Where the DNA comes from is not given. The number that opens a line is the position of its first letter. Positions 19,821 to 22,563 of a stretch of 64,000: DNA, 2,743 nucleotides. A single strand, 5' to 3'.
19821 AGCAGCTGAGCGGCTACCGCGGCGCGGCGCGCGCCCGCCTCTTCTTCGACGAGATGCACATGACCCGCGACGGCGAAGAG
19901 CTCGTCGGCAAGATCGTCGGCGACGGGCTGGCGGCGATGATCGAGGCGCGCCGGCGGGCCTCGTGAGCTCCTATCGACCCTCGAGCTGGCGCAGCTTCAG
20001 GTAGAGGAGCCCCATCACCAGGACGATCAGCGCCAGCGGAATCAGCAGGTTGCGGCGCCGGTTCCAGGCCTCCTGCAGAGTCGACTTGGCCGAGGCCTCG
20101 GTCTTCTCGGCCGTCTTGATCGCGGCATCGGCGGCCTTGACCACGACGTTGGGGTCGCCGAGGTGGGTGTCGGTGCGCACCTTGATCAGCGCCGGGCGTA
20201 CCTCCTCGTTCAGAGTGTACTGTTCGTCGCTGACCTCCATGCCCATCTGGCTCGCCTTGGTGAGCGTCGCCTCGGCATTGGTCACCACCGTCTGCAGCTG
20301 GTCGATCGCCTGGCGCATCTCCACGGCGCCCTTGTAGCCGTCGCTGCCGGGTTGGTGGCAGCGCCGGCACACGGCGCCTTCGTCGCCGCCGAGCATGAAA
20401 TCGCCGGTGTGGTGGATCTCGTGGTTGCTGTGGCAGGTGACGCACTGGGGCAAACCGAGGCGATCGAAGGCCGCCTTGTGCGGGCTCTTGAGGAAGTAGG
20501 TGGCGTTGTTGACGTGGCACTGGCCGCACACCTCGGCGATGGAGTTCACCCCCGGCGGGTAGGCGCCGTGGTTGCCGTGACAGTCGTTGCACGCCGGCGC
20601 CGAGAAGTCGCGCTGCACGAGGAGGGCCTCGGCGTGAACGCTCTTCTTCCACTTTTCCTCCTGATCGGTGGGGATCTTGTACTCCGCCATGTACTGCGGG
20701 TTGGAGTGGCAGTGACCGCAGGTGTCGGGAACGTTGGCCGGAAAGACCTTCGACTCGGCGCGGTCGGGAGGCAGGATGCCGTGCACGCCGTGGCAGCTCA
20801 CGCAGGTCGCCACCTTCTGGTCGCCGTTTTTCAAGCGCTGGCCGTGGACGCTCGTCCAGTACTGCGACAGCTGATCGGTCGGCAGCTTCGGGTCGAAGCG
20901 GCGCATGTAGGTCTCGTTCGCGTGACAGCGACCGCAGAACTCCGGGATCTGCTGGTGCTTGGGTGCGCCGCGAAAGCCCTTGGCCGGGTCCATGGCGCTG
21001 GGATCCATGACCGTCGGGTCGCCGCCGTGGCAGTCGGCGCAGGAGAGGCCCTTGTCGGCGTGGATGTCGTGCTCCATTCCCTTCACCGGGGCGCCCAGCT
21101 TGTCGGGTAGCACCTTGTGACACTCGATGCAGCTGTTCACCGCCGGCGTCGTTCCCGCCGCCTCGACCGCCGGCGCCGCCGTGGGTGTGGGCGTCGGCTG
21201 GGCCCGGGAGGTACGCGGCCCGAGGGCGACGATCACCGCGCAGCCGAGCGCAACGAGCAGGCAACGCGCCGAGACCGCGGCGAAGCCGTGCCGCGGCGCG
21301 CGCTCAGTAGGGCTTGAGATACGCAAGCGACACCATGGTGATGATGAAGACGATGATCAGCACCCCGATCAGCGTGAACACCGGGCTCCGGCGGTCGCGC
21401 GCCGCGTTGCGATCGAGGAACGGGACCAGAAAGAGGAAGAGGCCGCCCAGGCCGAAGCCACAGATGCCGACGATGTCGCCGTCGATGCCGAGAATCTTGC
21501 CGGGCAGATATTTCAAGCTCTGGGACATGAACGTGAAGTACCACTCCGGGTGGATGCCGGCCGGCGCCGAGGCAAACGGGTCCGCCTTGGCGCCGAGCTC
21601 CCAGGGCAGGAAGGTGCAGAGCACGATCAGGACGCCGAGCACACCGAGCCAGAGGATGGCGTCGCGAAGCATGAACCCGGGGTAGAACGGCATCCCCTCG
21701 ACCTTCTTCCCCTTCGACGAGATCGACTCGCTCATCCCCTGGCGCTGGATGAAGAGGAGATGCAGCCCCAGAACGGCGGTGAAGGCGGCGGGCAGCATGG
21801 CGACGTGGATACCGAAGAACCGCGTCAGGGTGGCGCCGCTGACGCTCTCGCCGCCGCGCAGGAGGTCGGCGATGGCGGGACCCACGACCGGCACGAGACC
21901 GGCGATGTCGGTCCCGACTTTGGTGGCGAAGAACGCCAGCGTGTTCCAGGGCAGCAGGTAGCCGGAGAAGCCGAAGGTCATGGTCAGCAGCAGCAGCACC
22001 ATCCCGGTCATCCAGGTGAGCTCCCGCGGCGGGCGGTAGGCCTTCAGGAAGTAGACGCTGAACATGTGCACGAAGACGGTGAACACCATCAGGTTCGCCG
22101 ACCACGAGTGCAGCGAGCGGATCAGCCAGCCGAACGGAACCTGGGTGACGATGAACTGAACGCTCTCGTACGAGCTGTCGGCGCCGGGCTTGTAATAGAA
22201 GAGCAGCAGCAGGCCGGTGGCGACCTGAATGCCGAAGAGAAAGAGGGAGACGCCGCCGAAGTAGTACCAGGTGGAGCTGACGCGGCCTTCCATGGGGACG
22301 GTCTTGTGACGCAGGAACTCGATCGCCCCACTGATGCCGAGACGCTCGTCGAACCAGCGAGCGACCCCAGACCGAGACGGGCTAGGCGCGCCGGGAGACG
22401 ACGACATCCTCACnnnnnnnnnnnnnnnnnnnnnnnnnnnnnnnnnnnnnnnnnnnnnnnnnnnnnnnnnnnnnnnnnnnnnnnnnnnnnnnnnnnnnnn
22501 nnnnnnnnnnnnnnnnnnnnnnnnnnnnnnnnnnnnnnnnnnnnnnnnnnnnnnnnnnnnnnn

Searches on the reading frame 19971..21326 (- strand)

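Call 48: search_protein_families(library=pfam, max_evalue=0.00001, proteins=[window:19971-21326:-])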
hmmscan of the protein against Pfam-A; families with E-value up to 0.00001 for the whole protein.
window:19971-21326:- (451 aa): 3 families
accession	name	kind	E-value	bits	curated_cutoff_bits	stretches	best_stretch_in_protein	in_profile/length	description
PF14522.11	Cytochrome_C7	-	4e-12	46.2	24.8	1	84-179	3-66/67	Cytochrome c7 and related cytochrome c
PF09699.15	Paired_CXXCH_1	-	2.6e-11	43.5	20.6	0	245-274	8-39/41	Doubled CXXCH motif (Paired_CXXCH_1)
PF14537.11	Cytochrom_c3_2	-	9.9e-11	42.4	25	0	245-325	8-79/79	Cytochrome c3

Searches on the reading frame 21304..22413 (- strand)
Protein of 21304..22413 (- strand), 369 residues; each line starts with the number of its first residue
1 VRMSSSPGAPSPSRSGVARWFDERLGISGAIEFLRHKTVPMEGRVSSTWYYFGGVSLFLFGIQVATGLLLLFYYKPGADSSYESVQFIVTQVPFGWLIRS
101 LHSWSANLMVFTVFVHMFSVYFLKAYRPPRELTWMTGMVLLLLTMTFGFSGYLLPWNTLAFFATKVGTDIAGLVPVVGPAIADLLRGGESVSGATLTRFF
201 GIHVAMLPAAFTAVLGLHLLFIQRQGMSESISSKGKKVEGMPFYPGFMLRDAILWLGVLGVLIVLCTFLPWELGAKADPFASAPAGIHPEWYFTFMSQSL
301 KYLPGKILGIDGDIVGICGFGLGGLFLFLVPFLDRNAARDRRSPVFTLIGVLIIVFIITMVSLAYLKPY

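Call 48: search_protein_families(library=pfam, max_evalue=0.00001, proteins=[window:21304-22413:-])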
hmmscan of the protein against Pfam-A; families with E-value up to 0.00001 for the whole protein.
window:21304-22413:- (369 aa): 3 families
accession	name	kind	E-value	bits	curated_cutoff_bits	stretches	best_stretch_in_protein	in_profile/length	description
PF00033.24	Cytochrome_B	-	1.7e-53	181.7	27.2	1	47-226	11-189/189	Cytochrome b/b6/petB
PF13631.11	Cytochrom_B_N_2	-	7.2e-43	146.9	27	1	108-273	2-166/169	Cytochrome b(N-terminal)/b6/petB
PF00032.22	Cytochrom_B_C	-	2.1e-09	38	20.7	1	277-366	2-81/102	Cytochrome b(C-terminal)/b6/petD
